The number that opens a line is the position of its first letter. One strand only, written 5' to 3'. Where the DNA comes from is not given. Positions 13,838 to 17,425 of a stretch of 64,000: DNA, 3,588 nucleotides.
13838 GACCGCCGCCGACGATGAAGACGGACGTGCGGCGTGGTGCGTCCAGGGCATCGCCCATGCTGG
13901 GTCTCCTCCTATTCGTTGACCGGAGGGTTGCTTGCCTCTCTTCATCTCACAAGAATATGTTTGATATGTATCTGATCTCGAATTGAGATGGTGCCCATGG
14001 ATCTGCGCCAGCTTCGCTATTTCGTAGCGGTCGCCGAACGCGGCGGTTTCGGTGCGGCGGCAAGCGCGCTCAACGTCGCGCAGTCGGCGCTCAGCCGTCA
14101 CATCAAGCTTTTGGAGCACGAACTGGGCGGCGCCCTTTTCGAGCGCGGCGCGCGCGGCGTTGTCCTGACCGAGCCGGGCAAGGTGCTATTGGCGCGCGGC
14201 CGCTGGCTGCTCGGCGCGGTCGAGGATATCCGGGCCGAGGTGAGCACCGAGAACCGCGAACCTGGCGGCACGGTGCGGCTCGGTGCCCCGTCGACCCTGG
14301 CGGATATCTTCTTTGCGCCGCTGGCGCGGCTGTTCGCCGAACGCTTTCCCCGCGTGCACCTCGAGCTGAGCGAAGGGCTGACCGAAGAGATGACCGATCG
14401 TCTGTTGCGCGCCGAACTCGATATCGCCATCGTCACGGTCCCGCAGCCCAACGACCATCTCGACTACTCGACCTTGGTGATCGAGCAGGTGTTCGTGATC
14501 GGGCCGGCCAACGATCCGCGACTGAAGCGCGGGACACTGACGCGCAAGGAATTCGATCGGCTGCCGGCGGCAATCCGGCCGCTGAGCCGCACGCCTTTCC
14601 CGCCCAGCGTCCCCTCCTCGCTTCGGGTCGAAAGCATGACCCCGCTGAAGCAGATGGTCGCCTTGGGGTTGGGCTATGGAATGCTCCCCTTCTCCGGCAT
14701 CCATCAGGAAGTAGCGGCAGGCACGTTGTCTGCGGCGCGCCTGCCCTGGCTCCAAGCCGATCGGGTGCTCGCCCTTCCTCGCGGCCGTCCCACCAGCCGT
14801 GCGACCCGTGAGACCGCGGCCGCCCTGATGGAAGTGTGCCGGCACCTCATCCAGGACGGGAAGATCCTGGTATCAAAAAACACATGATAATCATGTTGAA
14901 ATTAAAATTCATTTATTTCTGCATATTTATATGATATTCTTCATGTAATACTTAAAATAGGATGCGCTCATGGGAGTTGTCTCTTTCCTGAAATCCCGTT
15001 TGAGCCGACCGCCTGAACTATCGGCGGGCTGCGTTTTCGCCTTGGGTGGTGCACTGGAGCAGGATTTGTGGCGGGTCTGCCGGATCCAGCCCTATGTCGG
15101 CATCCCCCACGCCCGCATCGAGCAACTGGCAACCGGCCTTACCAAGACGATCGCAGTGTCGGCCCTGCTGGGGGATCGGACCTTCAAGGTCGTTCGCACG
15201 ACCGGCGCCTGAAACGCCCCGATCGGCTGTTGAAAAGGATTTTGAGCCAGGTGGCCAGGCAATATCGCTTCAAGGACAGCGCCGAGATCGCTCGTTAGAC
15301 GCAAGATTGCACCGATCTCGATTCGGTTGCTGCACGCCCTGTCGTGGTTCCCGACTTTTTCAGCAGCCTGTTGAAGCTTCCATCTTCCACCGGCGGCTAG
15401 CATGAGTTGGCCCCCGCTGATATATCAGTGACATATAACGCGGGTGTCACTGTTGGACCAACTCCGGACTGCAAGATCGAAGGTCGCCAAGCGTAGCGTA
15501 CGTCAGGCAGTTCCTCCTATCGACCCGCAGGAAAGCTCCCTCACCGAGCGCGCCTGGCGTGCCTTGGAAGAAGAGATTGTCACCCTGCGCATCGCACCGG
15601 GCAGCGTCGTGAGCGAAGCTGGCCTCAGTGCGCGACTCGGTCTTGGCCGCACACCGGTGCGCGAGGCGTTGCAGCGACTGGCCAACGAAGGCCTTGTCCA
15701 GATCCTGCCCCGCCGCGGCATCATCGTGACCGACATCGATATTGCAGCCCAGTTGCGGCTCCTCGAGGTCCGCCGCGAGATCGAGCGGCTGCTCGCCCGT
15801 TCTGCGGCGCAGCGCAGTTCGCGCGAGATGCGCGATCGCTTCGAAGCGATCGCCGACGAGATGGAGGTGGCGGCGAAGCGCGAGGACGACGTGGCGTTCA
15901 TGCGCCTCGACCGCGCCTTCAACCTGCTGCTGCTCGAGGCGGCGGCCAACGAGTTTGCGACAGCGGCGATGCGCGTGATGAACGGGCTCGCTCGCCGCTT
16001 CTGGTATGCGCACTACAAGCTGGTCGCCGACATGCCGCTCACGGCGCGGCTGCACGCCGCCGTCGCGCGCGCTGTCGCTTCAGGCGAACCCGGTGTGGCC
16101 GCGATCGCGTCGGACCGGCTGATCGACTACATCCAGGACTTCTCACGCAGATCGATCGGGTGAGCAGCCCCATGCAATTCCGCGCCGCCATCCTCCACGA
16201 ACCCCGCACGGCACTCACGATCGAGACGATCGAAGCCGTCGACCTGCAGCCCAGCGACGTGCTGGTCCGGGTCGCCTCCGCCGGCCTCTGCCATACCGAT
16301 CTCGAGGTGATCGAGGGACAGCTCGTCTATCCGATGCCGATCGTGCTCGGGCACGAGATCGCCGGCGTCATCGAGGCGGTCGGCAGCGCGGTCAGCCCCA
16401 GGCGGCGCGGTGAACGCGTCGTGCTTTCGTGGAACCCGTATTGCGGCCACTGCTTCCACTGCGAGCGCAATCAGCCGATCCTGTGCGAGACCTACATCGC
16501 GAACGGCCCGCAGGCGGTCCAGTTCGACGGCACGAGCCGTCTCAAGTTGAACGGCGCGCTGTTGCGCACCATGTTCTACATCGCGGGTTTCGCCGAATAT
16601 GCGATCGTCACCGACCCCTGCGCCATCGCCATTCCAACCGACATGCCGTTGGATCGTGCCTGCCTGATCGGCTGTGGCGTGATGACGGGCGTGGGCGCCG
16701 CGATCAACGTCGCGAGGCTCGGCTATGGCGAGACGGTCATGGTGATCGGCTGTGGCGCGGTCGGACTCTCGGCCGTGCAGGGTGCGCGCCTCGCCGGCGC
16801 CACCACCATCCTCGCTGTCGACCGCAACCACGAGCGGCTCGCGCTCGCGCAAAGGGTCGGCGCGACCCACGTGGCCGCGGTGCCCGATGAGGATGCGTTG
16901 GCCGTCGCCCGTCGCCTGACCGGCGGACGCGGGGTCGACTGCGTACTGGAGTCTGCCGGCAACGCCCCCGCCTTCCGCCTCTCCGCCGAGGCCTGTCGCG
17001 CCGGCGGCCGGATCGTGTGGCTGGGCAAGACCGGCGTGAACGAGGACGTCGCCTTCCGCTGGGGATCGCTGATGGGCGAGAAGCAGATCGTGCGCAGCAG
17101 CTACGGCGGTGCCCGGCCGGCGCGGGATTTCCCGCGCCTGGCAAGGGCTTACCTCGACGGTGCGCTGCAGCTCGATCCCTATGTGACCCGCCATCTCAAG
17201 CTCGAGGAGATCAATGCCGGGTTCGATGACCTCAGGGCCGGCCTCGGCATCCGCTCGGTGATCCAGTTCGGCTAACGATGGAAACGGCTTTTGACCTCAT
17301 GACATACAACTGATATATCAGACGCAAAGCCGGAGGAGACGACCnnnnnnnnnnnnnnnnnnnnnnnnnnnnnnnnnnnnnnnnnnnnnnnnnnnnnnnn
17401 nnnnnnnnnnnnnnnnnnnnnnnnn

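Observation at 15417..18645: GntR regulon defined by two identical operators: ADH, desaturase, micro-membrane protein and DUF6166-like protein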

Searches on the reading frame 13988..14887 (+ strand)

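Call 7: search_protein_families(library=pfam, proteins=[window:13988-14887:+], max_evalue=0.01)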
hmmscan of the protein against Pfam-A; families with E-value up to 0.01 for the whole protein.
window:13988-14887:+ (299 aa): 2 families
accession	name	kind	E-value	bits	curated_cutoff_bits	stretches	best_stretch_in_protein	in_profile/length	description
PF03466.25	LysR_substrate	-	8.6e-29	100.9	28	1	90-284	2-208/209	LysR substrate binding domain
PF00126.33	HTH_1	-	7.1e-23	80.8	26.6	1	6-64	1-59/60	Bacterial regulatory helix-turn-helix protein, lysR family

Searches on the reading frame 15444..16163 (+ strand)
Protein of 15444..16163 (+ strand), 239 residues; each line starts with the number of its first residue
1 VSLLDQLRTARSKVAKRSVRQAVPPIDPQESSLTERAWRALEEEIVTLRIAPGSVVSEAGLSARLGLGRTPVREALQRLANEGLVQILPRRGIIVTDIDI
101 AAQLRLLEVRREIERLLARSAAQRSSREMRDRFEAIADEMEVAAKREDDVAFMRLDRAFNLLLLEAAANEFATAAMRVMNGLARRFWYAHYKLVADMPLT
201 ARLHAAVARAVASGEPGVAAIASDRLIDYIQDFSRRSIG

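Call 7: search_protein_families(library=pfam, proteins=[window:15444-16163:+], max_evalue=0.01)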
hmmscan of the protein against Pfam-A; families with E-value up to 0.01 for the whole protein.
window:15444-16163:+ (239 aa): 6 families
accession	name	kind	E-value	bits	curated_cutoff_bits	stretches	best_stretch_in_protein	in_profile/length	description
PF07729.17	FCD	-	3.2e-18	66.8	24.3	1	106-227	2-123/125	FCD domain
PF00392.27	GntR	-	9.9e-16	57.6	27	1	34-95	2-64/64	Bacterial regulatory proteins, gntR family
PF08278.16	DnaG_DnaB_bind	-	0.0018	19.1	29.1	1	22-134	17-122/124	DNA primase DnaG DnaB-binding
PF13545.12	HTH_Crp_2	-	0.0021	18.4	27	1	59-99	26-65/70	Crp-like helix-turn-helix domain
PF01325.25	Fe_dep_repress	-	0.0026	18.4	26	1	53-92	20-59/60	Iron dependent repressor, N-terminal DNA binding domain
PF13412.12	HTH_24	-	0.0079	16.2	21.9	0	61-86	23-48/48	Winged helix-turn-helix DNA-binding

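Call 8: search_protein_families(library=ncbifam, proteins=[window:15444-16163:+], max_evalue=0.01)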
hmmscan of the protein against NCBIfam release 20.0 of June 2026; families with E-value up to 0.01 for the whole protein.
window:15444-16163:+ (239 aa): 17 families
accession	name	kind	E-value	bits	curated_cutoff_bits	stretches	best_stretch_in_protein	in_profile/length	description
TIGR03338.1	phnR_burk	equivalog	4.4e-22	78.7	271.5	1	29-221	8-200/212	phosphonate utilization associated transcriptional regulator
NF003011.0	PRK03837.1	subfamily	5.3e-11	42.6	260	1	33-222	14-221/241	transcriptional regulator NanR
NF008504.0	PRK11414.1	equivalog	4.8e-10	39.5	225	1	30-164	9-143/221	GntR family transcriptional regulator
NF008576.0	PRK11534.1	equivalog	2.9e-08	33.7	218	1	36-130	11-105/225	DNA-binding transcriptional regulator CsiR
TIGR02018.2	his_ut_repres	equivalog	2.8e-07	30.1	220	1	39-146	6-115/226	histidine utilization transcriptional repressor HutC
NF007741.0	PRK10421.1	equivalog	7.2e-07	28.8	311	2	104-232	99-231/262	transcriptional regulator LldR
NF007001.0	PRK09464.1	equivalog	1.4e-06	28.2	330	1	101-232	95-230/254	pyruvate dehydrogenase complex transcriptional repressor PdhR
TIGR02812.1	fadR_gamma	equivalog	1.5e-06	28.1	249.2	1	50-191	24-160/235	fatty acid metabolism transcriptional regulator FadR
NF003444.0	PRK04984.1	equivalog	1.8e-06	27.7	189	1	45-184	20-154/239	fatty acid metabolism transcriptional regulator FadR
NF052282.1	PLP_TF_PdxR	equivalog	4.7e-05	22.6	320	1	36-111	5-77/448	MocR-like pyridoxine biosynthesis transcription factor PdxR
TIGR02404.1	trehalos_R_Bsub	equivalog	0.00023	20.9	211.95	1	38-98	6-67/233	trehalose operon repressor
NF011575.0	PRK14999.1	equivalog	0.00025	20.4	424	1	54-152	35-131/241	histidine utilization repressor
NF008273.0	PRK11050.1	equivalog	0.00028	20.6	153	1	60-98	59-97/156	manganese-binding transcriptional regulator MntR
TIGR02325.1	C_P_lyase_phnF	equivalog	0.00088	18.9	156.8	1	41-106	17-83/238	phosphonate metabolism transcriptional regulator PhnF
NF007442.0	PRK09990.1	equivalog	0.0021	17.5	301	0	54-232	33-233/256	transcriptional regulator GlcC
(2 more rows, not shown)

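Call 94: search_solved_structures(query=window:15444-16163:+, max_evalue=0.00001, show_alignments=1)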
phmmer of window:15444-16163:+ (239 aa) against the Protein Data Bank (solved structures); distinct sequences matched with E-value up to 0.00001: 7.
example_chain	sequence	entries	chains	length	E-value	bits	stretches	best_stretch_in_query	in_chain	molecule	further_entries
3ihu_A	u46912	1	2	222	3.5e-15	59.7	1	33-223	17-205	Transcriptional regulator, GntR family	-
7u5q_A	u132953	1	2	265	1.1e-13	54.9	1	33-174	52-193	Transcriptional regulator, GntR family protein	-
7xp0_A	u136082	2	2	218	5.6e-13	52.5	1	32-200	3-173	Probable transcriptional regulator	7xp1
3sxy_A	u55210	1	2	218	7.6e-12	48.8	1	36-173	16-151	Transcriptional regulator, GntR family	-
3fms_A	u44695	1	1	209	9.2e-11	45.3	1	36-172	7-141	Transcriptional regulator, GntR family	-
6z74_A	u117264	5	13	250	1.7e-10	44.5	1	36-164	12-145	Transcriptional regulator, GntR family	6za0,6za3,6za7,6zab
4p9f_A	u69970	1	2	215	3.5e-06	30.4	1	33-165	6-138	HTH-type transcriptional regulator mcbR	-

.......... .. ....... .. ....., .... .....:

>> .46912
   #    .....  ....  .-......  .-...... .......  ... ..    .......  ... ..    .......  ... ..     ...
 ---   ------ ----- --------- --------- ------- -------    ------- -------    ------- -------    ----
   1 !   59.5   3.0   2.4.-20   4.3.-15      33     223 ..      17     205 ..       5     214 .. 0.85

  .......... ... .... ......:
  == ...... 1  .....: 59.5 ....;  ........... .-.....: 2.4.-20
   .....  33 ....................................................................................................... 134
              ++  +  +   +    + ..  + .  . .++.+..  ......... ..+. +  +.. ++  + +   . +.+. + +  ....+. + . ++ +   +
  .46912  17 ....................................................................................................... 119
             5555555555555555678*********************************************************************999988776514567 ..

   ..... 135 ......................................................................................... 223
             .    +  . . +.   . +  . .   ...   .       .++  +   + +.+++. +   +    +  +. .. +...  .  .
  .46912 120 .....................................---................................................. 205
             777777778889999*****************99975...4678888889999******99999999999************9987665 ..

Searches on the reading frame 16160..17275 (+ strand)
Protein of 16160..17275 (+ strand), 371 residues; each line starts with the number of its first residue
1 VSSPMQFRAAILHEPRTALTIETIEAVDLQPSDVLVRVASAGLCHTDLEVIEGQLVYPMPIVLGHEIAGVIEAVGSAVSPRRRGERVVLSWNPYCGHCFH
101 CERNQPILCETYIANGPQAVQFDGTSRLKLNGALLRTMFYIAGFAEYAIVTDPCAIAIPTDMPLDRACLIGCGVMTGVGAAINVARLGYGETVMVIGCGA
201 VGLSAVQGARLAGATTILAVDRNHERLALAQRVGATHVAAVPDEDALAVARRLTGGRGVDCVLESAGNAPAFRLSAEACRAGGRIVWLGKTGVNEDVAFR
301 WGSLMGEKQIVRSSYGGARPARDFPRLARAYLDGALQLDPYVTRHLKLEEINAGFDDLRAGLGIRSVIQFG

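Call 7: search_protein_families(library=pfam, proteins=[window:16160-17275:+], max_evalue=0.01)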
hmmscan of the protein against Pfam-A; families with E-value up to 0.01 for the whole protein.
window:16160-17275:+ (371 aa): 6 families
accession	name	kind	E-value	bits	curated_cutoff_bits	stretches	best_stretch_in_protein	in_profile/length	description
PF00107.32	ADH_zinc_N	-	2e-25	89.7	31.8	1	200-328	1-124/129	Zinc-binding dehydrogenase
PF08240.17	ADH_N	-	7.8e-24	84.4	23.5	1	31-159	2-103/104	Alcohol dehydrogenase GroES-like domain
PF13602.12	ADH_zinc_N_2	-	2.6e-08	35.3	27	1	234-361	2-126/134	Zinc-binding dehydrogenase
PF16912.11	Glu_dehyd_C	-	3.3e-05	23.9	34.9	1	191-312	32-157/211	Glucose dehydrogenase C-terminus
PF02254.24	TrkA_N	-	0.0011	19.7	23.8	1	193-239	1-46/116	TrkA-N domain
PF01262.27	AlaDh_PNT_C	-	0.0021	18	23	1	192-240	30-78/214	Alanine dehydrogenase/PNT, C-terminal domain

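Call 8: search_protein_families(library=ncbifam, proteins=[window:16160-17275:+], max_evalue=0.01)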
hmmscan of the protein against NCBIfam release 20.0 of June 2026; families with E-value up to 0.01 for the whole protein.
window:16160-17275:+ (371 aa): 23 families
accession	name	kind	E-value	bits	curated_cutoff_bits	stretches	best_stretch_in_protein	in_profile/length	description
TIGR03989.1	Rxyl_3153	subfamily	9.4e-84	281.8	440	1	8-370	3-370/370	NDMA-dependent alcohol dehydrogenase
TIGR03451.1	mycoS_dep_FDH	equivalog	1.7e-75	254.1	512.9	1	9-369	4-357/358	S-(hydroxymethyl)mycothiol dehydrogenase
TIGR02818.1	adh_III_F_hyde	equivalog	4.6e-71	239.8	543.95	1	8-370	3-368/368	S-(hydroxymethyl)glutathione dehydrogenase/class III alcohol dehydrogenase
TIGR00692.1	tdh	equivalog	7.8e-43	146.8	458.35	1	20-363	12-333/340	L-threonine 3-dehydrogenase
NF003808.0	PRK05396.1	equivalog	1.8e-42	145.4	380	2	143-367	120-337/341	L-threonine 3-dehydrogenase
TIGR03366.1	HpnZ_proposed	hypoth_equivalog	5e-40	137.6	328.1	1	29-300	3-264/315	putative phosphonate catabolism associated alcohol dehydrogenase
NF041097.1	keto_inos_dh_IolM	equivalog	2e-39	135.3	450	2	190-358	207-377/389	scyllo-inosose 3-dehydrogenase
NF006940.0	PRK09422.1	equivalog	4.7e-34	117.8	344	2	143-370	116-335/338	alcohol dehydrogenase AdhP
NF007642.0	PRK10309.1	equivalog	1.1e-32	113.6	550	2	142-350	115-325/347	galactitol-1-phosphate 5-dehydrogenase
NF010344.0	PRK13771.1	subfamily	1e-31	110.2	349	2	8-111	2-106/334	putative alcohol dehydrogenase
NF041172.1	AcrlCoa_red_Thmprot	equivalog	1.4e-30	106.4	500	2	144-360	118-323/334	acryloyl-CoA reductase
NF007489.0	PRK10083.1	equivalog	1.3e-26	93.4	376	2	12-114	5-108/339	Zn-dependent oxidoreductase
NF047908.1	AldhRedAhr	equivalog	1.4e-26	93.2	470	1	8-361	5-325/335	NADPH-dependent aldehyde reductase Ahr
TIGR02824.1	quinone_pig3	subfamily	2.7e-24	85.7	296.8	2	142-322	92-270/325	putative NAD(P)H quinone oxidoreductase, PIG3 family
TIGR03201.1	dearomat_had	equivalog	1.4e-23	83.6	338.65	1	15-362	7-340/349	6-hydroxycyclohex-1-ene-1-carbonyl-CoA dehydrogenase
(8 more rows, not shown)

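Call 39: search_solved_structures(query=window:16160-17275:+, max_evalue=1e-40)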
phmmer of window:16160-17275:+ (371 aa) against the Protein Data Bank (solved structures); distinct sequences matched with E-value up to 1e-40: 66 (the best 60 are shown).
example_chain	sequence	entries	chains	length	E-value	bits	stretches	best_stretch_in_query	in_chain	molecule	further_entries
1hdy_A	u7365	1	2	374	2.3e-64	220.7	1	6-370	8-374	ALCOHOL DEHYDROGENASE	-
1deh_A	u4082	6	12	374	3.1e-63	217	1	6-370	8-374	HUMAN BETA1 ALCOHOL DEHYDROGENASE | ALCOHOL DEHYDROGENASE | CLASS I ALCOHOL DEHYDROGENASE 1, BETA SUBUNIT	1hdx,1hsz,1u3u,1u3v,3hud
8h2a_A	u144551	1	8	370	3.7e-63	216.8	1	19-370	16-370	Alcohol dehydrogenase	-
1hdz_A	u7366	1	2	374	6.2e-63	216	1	6-370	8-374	ALCOHOL DEHYDROGENASE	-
1axe_A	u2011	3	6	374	1.3e-62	215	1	6-370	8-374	ALCOHOL DEHYDROGENASE | Alcohol dehydrogenase E chain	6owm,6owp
9cqk_A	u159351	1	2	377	1.3e-62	215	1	6-370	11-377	Alcohol dehydrogenase E chain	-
8gv3_A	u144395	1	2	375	2.4e-62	214.1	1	6-369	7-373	Alcohol dehydrogenase class-3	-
1ht0_A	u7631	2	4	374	2.7e-62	213.9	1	6-370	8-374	CLASS I ALCOHOL DEHYDROGENASE 3, GAMMA SUBUNIT | Alcohol dehydrogenase gamma chain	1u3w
3qj5_A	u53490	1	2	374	2.7e-62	213.9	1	6-369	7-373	Alcohol dehydrogenase class-3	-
1m6h_A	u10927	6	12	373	2.8e-62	213.9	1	6-369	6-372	Glutathione-dependent formaldehyde dehydrogenase | alcohol dehydrogenase class III chi chain | HUMAN CHICHI ALCOHOL DEHYDROGENASE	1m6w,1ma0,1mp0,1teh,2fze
1mc5_A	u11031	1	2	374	2.9e-62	213.8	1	6-369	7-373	Alcohol dehydrogenase class III chi chain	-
1htb_A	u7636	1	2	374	3.8e-62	213.4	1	6-370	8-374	BETA3 ALCOHOL DEHYDROGENASE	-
1a71_A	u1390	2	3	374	4.6e-62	213.2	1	6-370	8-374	LIVER ALCOHOL DEHYDROGENASE | HORSE LIVER ALCOHOL DEHYDROGENASE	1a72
1qv6_A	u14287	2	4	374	6.4e-62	212.7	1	6-370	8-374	Alcohol dehydrogenase E chain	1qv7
5kcp_A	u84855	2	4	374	8.6e-62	212.3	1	6-370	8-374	Alcohol dehydrogenase E chain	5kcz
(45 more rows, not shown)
